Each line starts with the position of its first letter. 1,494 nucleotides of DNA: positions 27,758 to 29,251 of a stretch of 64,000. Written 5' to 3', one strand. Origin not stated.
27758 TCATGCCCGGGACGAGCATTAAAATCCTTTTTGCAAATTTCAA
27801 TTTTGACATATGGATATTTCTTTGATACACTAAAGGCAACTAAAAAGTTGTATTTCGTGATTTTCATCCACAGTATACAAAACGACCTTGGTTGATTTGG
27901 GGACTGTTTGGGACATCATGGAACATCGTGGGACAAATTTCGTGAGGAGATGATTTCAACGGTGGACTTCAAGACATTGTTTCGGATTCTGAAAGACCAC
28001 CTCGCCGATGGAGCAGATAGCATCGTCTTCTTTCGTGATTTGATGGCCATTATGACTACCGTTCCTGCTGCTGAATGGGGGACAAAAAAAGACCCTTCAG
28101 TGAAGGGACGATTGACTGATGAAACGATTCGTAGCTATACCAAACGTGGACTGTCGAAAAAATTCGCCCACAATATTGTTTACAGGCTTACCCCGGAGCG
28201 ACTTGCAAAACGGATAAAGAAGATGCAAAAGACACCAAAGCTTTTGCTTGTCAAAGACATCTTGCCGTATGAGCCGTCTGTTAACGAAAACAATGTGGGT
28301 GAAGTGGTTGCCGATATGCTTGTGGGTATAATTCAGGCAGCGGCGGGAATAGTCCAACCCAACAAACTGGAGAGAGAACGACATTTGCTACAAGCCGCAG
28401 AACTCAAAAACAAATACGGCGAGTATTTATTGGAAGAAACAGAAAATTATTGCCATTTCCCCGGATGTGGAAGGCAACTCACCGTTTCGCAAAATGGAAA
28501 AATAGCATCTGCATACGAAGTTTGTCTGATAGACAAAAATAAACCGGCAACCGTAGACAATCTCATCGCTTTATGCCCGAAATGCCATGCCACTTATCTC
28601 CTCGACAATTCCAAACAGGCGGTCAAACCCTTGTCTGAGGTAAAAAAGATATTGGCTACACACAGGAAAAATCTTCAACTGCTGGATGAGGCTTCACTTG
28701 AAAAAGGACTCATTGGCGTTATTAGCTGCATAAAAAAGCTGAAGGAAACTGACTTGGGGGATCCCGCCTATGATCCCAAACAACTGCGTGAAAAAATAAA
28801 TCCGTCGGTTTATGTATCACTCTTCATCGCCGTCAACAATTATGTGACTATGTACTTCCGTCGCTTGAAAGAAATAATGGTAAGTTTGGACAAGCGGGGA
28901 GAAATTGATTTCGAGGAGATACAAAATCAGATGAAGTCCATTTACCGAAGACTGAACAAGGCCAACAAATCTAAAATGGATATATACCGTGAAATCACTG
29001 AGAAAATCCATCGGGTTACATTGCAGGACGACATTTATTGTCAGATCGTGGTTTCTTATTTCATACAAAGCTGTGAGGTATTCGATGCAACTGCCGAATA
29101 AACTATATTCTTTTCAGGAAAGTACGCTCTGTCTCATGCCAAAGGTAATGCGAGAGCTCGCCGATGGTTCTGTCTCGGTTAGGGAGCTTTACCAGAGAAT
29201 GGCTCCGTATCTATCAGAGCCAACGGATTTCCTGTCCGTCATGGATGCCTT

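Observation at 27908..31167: Three-gene HNH-like / small protein / SMC-like ABC ATPase cassette (ABC-three-component type), translationally coupled to an HTH gene and a type I R-M operon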

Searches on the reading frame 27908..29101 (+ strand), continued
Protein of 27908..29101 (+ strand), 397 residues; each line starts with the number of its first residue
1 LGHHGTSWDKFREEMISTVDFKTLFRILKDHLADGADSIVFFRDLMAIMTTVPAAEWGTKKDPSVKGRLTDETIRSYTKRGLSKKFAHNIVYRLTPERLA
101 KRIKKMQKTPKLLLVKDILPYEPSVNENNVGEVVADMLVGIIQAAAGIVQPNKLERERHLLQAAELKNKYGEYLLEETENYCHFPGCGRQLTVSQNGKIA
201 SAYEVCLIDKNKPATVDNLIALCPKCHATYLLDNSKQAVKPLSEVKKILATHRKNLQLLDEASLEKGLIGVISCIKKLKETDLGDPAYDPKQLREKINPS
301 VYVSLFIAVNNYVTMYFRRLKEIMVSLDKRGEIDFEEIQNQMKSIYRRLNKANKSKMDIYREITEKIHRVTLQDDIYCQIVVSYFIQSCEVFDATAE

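Call 31: predict_structure(alignment_id=A1)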
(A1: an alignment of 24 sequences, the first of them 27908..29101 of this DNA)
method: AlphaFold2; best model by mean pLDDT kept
length: 397 residues; sequences in the alignment: 24
mean_pLDDT: 70.9   pTM: 0.58
mean pLDDT of the five models: 70.9, 70.2, 70.0, 68.1, 60.1
residues with pLDDT >= 90: 69; 70-90: 159; 50-70: 102; < 50: 67
segments of 3 or more residues with pLDDT < 50: 1-17, 54-60, 64-68, 277-291, 326-328, 390-397
pLDDT, mean of each block of 10 residues (from residue 1): 33 47 92 84 82 50 52 84 81 83 91 95 92 91 81 77 89 86 78 70 89 91 86 77 83 64 51 49 43 54 60 56 51 62 77 76 71 54 57 32
secondary structure, 60 per line:
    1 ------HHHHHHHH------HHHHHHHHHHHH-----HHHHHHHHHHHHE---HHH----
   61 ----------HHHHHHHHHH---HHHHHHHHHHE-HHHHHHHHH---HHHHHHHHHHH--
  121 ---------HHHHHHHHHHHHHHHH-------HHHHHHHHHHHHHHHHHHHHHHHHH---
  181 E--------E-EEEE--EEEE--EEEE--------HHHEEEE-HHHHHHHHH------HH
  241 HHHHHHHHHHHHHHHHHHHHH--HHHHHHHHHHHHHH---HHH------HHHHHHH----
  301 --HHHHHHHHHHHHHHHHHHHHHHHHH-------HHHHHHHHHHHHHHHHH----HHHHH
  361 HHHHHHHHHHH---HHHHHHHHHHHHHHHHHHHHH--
elements in order: H7-14 H21-32 H38-49 H71-80 H84-93 H96-104 H108-118 H130-145 H153-177 E192-195 E198-201 E204-207 E219-222 H224-232 H239-261 H264-277 H290-296 H303-327 H335-351 H356-371 H375-395

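Call 41: fold_search(model_id=the predicted structure, library=pdb)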
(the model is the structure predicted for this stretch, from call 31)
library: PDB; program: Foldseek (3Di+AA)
matches with E <= 10: 140; with E <= 0.001: 0
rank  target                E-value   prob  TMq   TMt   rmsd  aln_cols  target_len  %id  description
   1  6ghc_B                1.9e-01  0.85  0.16  0.21   9.4       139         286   17  Modification dependent EcoKMcrA restriction endonuclease (released 2018-08-08)
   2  9dif_A                4.0e-01  0.99  0.18  0.20   3.4       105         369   20  CBASS Pseudomonas syringae Cap5 tetramer with DNA duplex and 3'2'-c-GAMP cyclic dinucleotide ligand (released 2025-06-18)
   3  8fmh_C                4.2e-01  0.99  0.19  0.20   3.4       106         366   20  Structure of CBASS Cap5 from Pseudomonas syringae as an activated tetramer with the cyclic dinucleotide 3'2'-c-dGAMP l (released 2024-02-07)
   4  8fmh_E                5.1e-01  0.99  0.18  0.20   3.5       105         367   20  Structure of CBASS Cap5 from Pseudomonas syringae as an activated tetramer with the cyclic dinucleotide 3'2'-c-dGAMP l (released 2024-02-07)
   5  9ji1                  7.0e-01  0.07  0.11  0.11  19.5       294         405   14  CYP105A1 complexed with flufenamic acid (FLF) (released 2025-04-23)
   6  8rb2_B                7.7e-01  0.06  0.09  0.05  19.0       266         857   10  The crystal structure of DNA-bound human MutSbeta (MSH2_E749A/MSH3_E976A) in the canonical mismatch bound conformation (released 2025-06-11)
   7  8r7e_B                8.5e-01  0.05  0.09  0.05  19.7       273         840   11  MutSbeta bound to compound CHDI-00898647 in the canonical DNA-mismatch bound form (released 2024-11-27)
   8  7q6x_E                1.2e+00  0.05  0.10  0.10  18.6       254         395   15  OleP mutant S240Y in complex with 6DEB (released 2022-01-26)
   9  2zbz                  1.4e+00  0.06  0.11  0.11  18.1       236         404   14  Crystal structure of vitamin D hydroxylase cytochrome P450 105A1 (R84A mutant) in complex with 1,25-dihydroxyvitamin D3 (released 2008-04-08)
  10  3o1a                  1.7e+00  0.06  0.13  0.13  17.8       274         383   11  Structure of OxyE (CYP165D3), a Cytochrome P450 Involved in Teicoplanin Biosynthesis (released 2010-11-03)
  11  7qqt_B                1.8e+00  0.10  0.11  0.04  17.9       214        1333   16  SpCas9 bound to FANCF off-target1 DNA substrate (released 2022-10-26)
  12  6ke6_A5               1.8e+00  0.04  0.08  0.06  16.6       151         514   16  3.4 angstrom cryo-EM structure of yeast 90S small subunit preribosome (released 2020-08-05)
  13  1o1j_A                2.0e+00  0.05  0.13  0.16  20.9       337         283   13  Deoxy hemoglobin (A-GLY-C:V1M,L29F,H58Q; B,D:V1M,L106W) (released 2002-12-18)
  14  9jip                  2.1e+00  0.04  0.11  0.11  18.6       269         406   13  CYP105A1 R84A complexed with flufenamic acid (FLF) (released 2025-04-23)
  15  5mns_F                2.2e+00  0.04  0.12  0.12  18.4       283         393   14  Structural and functional characterization of OleP in complex with 6DEB in sodium formate (released 2018-02-28)
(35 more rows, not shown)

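Call 72: search_protein_families(library=phrogs, proteins=[window:27962-29101:+], max_evalue=0.001)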
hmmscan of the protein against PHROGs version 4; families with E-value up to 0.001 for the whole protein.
window:27962-29101:+ (379 aa): 1 family
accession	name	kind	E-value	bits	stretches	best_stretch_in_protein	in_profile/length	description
phrog_6948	-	unknown function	2.9e-127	425.8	1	1-375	1-372/372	-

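Call 75: search_dna_similar(query=window:27962-29101:+, collection=phages, mode=protein, max_rows=25)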
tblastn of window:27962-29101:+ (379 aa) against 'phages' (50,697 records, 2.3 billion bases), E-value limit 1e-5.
Records with a match: 4; places in all: 4; records where one place covers at least 80% of the query: 4.
Best place of each record, by identity: <60% 4.
By first word of the organism name: Streptococcus 3; Ruminococcus 1.
By host as written in the record: Streptococcus porci DSM_23759 1; Streptococcus dysgalactiae subsp. equisimilis 1; Streptococcus agalactiae 20280_6_181 1; Ruminococcus sp. 1.
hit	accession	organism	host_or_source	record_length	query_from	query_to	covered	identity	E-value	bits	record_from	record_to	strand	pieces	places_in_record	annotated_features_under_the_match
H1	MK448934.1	Streptococcus phage Javan422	Streptococcus porci DSM_23759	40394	1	375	99%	38.5%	2e-75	259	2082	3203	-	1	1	hypothetical protein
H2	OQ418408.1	Streptococcus phage PhiSdyV1524-fexAoptrA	Streptococcus dysgalactiae subsp. ...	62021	1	375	99%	38.1%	1e-78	269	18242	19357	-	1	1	hypothetical protein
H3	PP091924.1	Streptococcus phage phiStag1_20280_6_181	Streptococcus agalactiae 20280_6_181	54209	1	375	99%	37.4%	6e-77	264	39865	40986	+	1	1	CTD11 domain-containing protein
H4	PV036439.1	Ruminococcus phage NatCom_28274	Ruminococcus sp.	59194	1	374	99%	33.8%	5e-56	203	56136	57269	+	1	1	hypothetical protein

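Call 77: get_annotated_region(hit=H1, flank=6000)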
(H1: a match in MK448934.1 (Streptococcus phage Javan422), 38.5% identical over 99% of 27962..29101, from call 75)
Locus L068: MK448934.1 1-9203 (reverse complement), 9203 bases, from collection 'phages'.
description: Streptococcus phage Javan422, complete genome.
organism: Streptococcus phage Javan422 (NCBI taxid 2548158)
taxonomy: Viruses; Duplodnaviria; Heunggongvirae; Uroviricota; Caudoviricetes
host: Streptococcus porci DSM_23759; source: -; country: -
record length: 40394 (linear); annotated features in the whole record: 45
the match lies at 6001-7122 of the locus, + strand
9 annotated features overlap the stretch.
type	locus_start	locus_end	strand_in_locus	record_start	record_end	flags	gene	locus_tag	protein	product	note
CDS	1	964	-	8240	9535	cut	-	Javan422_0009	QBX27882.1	DNA helicase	-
CDS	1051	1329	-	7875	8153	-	-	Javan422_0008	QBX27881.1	hypothetical protein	-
CDS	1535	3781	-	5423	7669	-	-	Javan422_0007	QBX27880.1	DNA primase/helicase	-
CDS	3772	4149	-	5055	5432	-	-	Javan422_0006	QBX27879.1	hypothetical protein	FIG00520233: hypothetical protein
CDS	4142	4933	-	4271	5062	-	-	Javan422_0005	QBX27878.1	antirepressor protein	-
CDS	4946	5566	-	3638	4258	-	-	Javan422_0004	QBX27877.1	hypothetical protein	-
CDS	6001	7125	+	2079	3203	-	-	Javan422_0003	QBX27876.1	hypothetical protein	FIG01116748: hypothetical protein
CDS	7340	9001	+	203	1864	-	-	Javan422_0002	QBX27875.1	hypothetical protein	FIG01116026: hypothetical protein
CDS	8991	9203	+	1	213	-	-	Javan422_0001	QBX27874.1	hypothetical protein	-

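Call 78: get_annotated_region(hit=H4, flank=7000)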
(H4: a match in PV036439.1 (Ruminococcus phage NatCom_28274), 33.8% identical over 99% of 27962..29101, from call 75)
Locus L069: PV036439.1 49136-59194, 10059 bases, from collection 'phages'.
description: Ruminococcus phage NatCom_28274, complete genome.
organism: Ruminococcus phage NatCom_28274 (NCBI taxid 3403537)
taxonomy: Viruses; Duplodnaviria; Heunggongvirae; Uroviricota; Caudoviricetes; Ca. Heliusvirales
host: Ruminococcus sp.; source: human feces; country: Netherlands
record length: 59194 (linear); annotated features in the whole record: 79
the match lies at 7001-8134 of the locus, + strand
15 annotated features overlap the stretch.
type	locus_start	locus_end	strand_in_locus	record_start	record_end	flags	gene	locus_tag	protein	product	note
CDS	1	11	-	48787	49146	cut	-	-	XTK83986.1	HNH endonuclease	-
CDS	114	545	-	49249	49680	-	-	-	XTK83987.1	transcriptional regulator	-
CDS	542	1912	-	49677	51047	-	-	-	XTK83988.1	DNA helicase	-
CDS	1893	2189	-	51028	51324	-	-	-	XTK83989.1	endonuclease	-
CDS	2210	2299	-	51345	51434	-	-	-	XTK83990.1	hypothetical protein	-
CDS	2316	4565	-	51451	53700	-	-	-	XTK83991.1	DNA primase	-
CDS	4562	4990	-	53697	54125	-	-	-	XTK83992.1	nucleoside 2-deoxyribosyltransferase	-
CDS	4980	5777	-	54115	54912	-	-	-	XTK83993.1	anti-repressor Ant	-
CDS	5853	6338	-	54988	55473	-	-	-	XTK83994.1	hypothetical protein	-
CDS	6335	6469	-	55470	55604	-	-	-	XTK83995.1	hypothetical protein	-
CDS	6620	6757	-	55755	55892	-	-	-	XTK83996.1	hypothetical protein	-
CDS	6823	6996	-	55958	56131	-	-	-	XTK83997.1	hypothetical protein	-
CDS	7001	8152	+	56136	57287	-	-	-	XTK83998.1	hypothetical protein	-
CDS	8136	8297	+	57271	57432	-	-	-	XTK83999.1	hypothetical protein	-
CDS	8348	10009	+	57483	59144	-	-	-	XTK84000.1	hypothetical protein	-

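Call 84: fold_search(model_id=the predicted structure, library=viral)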
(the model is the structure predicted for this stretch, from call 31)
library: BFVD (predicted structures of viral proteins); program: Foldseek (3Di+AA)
matches with E <= 10: 186; with E <= 0.001: 1
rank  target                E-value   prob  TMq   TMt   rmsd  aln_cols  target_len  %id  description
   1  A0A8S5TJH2            1.8e-04  1.00  0.29  0.27  15.4       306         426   14  Uncharacterized protein [Siphoviridae sp. ctgmM3]
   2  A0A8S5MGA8            2.5e-02  1.00  0.26  0.69   6.1       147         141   16  Uncharacterized protein [Siphoviridae sp. ctcfw7]
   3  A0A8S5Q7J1            9.2e-02  0.93  0.28  0.38  21.1       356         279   14  Uncharacterized protein [Siphoviridae sp. ctTBd21]
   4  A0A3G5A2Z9            2.0e-01  0.25  0.13  0.15  22.3       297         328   14  Uncharacterized protein [Harvfovirus sp.]
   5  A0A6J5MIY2            3.7e-01  0.60  0.11  0.26  11.0       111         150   16  HNH nuclease [uncultured Caudovirales phage]
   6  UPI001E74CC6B         4.1e-01  0.28  0.15  0.29  18.4       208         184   14  (no name look-up for this kind of identifier)
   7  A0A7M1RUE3            4.9e-01  0.63  0.15  0.22  16.4       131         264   15  HNH nuclease domain-containing protein [uncultured phage cr50_1]
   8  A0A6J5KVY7            5.6e-01  0.38  0.15  0.17  18.3       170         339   12  Cytidine and deoxycytidylate deaminase domain containing protein [uncultured Caudovirales phage]
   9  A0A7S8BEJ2            5.9e-01  0.20  0.13  0.14  15.7       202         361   14  HNH endonuclease [Medusavirus stheno T3]
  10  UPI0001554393         6.5e-01  0.85  0.14  0.32   8.7        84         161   13  (no name look-up for this kind of identifier)
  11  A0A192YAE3            6.5e-01  0.16  0.12  0.22  23.0       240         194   13  Anti-sigma factor [Morganella phage vB_MmoM_MP1]
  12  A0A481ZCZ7            6.8e-01  0.14  0.15  0.13  18.3       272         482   12  Uncharacterized protein [Pithovirus LCPAC403]
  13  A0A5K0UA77            7.8e-01  0.63  0.16  0.25  12.6       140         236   14  HNH endonuclease [Yasminevirus sp. GU-2018]
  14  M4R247                7.8e-01  0.18  0.14  0.26  18.6       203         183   16  (no name in the UniProt tables at hand)
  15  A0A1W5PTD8            7.8e-01  0.13  0.14  0.20  17.8       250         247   11  (no name in the UniProt tables at hand)
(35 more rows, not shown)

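Call 86: search_protein_families(library=pfam, proteins=[L068:8991-9203:+, L068:6001-7125:+, L068:7340-9001:+, L068:4946-5566:-, L069:7001-8152:+, L069:8136-8297:+, L069:8348-10009:+, L069:5853-6338:-], max_evalue=0.01)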
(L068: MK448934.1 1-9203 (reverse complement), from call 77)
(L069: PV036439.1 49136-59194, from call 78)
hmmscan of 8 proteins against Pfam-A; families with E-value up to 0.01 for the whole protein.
L068:8991-9203:+ (70 aa): 2 families
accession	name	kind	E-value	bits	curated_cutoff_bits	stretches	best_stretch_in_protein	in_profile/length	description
PF13443.12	HTH_26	-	1.9e-17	63.7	22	1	9-68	1-62/63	Cro/C1-type HTH DNA-binding domain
PF01381.28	HTH_3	-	1.9e-05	25.1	23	1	16-62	7-54/55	Helix-turn-helix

L068:6001-7125:+ (374 aa): 1 family
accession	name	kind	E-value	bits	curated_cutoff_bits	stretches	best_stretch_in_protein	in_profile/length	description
PF20277.3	CTD11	-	6.7e-42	143.7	27.7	1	238-373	2-138/138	C-terminal domain 11 of the ABC-three component (ABC-3C) systems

L068:7340-9001:+ (553 aa): 1 family
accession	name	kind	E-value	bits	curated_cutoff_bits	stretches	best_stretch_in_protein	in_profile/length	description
PF10088.15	DUF2326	-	1.1e-19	71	28.7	1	421-544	3-141/141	Uncharacterised protein conserved in bacteria (DUF2326)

L068:4946-5566:- (206 aa): 0 families

L069:7001-8152:+ (383 aa): 1 family
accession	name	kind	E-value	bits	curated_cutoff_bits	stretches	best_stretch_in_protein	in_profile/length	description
PF20277.3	CTD11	-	2.2e-39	135.6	27.7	1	242-378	2-138/138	C-terminal domain 11 of the ABC-three component (ABC-3C) systems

L069:8136-8297:+ (53 aa): 1 family
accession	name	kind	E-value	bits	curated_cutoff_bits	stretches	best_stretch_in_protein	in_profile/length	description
PF20292.4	MC7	-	9.9e-13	48.4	27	1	3-53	1-52/69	ABC-three component (ABC-3C) system Middle Component 7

L069:8348-10009:+ (553 aa): 1 family
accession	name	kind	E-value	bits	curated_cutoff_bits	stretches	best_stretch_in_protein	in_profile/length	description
PF10088.15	DUF2326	-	2.6e-16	60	28.7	1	433-541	15-140/141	Uncharacterised protein conserved in bacteria (DUF2326)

L069:5853-6338:- (161 aa): 3 families
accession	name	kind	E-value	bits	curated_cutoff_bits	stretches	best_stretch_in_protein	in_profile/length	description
PF08281.18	Sigma70_r4_2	-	3.2e-09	36.7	25.7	1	112-157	9-54/54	Sigma-70, region 4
PF07638.17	Sigma70_ECF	-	0.0018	18.7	21.1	1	85-159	108-181/185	ECF sigma factor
PF04545.22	Sigma70_r4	-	0.0029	17.5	24.1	1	114-159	5-50/50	Sigma-70, region 4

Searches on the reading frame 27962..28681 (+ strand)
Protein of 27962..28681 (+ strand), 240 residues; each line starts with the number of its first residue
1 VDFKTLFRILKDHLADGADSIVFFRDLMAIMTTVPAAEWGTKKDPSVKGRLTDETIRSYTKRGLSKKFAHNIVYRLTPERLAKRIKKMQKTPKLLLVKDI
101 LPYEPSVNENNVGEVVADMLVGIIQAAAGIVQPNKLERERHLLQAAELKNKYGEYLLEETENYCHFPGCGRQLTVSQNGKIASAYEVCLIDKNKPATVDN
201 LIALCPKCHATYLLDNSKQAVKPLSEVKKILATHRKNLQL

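Call 32: search_protein_representatives(protein=window:27962-28681:+)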
Query: 240 residues. Proteins with E-value up to 0.001 (for the whole library): 183; up to 1e-10: 86; up to 1e-30: 26. The best 150 are listed.
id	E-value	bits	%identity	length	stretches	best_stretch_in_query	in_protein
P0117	1.6e-68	246.8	51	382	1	1-238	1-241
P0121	7.8e-67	241.3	51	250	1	1-235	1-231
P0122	5.4e-65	235.3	50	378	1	1-239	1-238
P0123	4.4e-61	222.5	45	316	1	1-238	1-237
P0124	1.8e-60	220.4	46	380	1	2-237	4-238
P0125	1.5e-58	214.2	44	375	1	1-239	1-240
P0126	8.4e-56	205.2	45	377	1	2-233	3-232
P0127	1.8e-55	204.1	45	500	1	1-232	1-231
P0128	1.4e-51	191.3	43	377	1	1-232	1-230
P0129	7.3e-51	189.0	41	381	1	2-236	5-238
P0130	5.9e-49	182.8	44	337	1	23-231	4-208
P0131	9.7e-47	175.5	40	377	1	1-239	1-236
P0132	3.4e-46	173.7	40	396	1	1-232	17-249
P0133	3.1e-45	170.6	43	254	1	1-204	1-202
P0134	2.5e-42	161.1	43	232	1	1-189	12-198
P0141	7.7e-33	130.1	49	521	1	1-137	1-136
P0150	2.7e-27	112.0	32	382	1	3-236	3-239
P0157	1.6e-23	99.6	42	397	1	1-150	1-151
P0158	2.7e-23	98.9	49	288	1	29-141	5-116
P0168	9.6e-19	84.0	27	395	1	3-235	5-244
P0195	3.8e-12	62.4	38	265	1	26-136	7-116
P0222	2.2e-09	53.4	41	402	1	154-235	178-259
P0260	1.5e-05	40.8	33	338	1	150-232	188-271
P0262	1.7e-05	40.7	33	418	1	135-230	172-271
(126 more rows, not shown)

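Call 45: search_protein_families(library=pfam, proteins=[P0127, P0141, P0157, P0158, P0195, P0260, P0262, P0222, P0150, P0168], max_evalue=0.01)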
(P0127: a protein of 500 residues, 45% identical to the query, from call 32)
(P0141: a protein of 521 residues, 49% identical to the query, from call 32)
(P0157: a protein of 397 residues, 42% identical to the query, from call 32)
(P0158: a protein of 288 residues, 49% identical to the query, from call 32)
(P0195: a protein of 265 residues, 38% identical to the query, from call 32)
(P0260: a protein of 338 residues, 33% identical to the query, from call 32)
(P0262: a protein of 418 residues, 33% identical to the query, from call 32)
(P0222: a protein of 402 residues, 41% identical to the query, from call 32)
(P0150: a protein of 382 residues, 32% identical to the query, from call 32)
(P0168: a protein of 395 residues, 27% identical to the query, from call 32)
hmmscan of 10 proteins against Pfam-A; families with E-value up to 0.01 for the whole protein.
P0127 (500 aa): 0 families

P0141 (521 aa): 3 families
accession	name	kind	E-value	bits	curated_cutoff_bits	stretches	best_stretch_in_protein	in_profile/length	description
PF00668.25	Condensation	-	1.6e-19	70.4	30.6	1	385-521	2-146/456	Condensation domain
PF13193.12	AMP-binding_C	-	9.6e-12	46.1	24.5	1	201-280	1-76/76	AMP-binding enzyme C-terminal domain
PF00550.31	PP-binding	-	8.1e-10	39.3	20.8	1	309-368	3-65/67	Phosphopantetheine attachment site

P0157 (397 aa): 1 family
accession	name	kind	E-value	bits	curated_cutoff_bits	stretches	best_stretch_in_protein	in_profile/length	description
PF16032.11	DUF4788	-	0.0055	16.1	27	0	105-163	103-163/229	Domain of unknown function (DUF4788)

P0158 (288 aa): 0 families

P0195 (265 aa): 1 family
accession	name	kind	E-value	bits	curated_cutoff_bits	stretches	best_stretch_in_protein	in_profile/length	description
PF10088.15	DUF2326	-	9.2e-14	51.8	28.7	1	164-253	7-109/141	Uncharacterised protein conserved in bacteria (DUF2326)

P0260 (338 aa): 2 families
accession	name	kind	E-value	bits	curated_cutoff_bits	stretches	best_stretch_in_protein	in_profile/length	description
PF20277.3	CTD11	-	1.9e-07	32.1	27.7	1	278-338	3-64/138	C-terminal domain 11 of the ABC-three component (ABC-3C) systems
PF01844.29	HNH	-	0.0057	17.2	21.4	0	235-250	28-43/47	HNH endonuclease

P0262 (418 aa): 1 family
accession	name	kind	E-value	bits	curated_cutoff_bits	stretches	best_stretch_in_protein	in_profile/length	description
PF20277.3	CTD11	-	2.7e-29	102.9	27.7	1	281-413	4-138/138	C-terminal domain 11 of the ABC-three component (ABC-3C) systems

P0222 (402 aa): 1 family
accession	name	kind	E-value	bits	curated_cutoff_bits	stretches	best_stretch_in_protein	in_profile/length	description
PF20277.3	CTD11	-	1.5e-37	129.7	27.7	1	263-397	3-138/138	C-terminal domain 11 of the ABC-three component (ABC-3C) systems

P0150 (382 aa): 2 families
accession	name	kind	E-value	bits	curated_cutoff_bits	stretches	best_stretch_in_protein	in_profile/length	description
PF20277.3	CTD11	-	6e-35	121.2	27.7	1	241-377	2-138/138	C-terminal domain 11 of the ABC-three component (ABC-3C) systems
PF22423.2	AmyB_C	-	0.0031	17.8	27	0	145-198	19-70/88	Alpha-amylase-like, C-terminal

P0168 (395 aa): 1 family
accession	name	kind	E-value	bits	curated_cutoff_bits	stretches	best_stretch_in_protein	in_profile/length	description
PF20277.3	CTD11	-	7.8e-25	88.5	27.7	1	247-382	2-138/138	C-terminal domain 11 of the ABC-three component (ABC-3C) systems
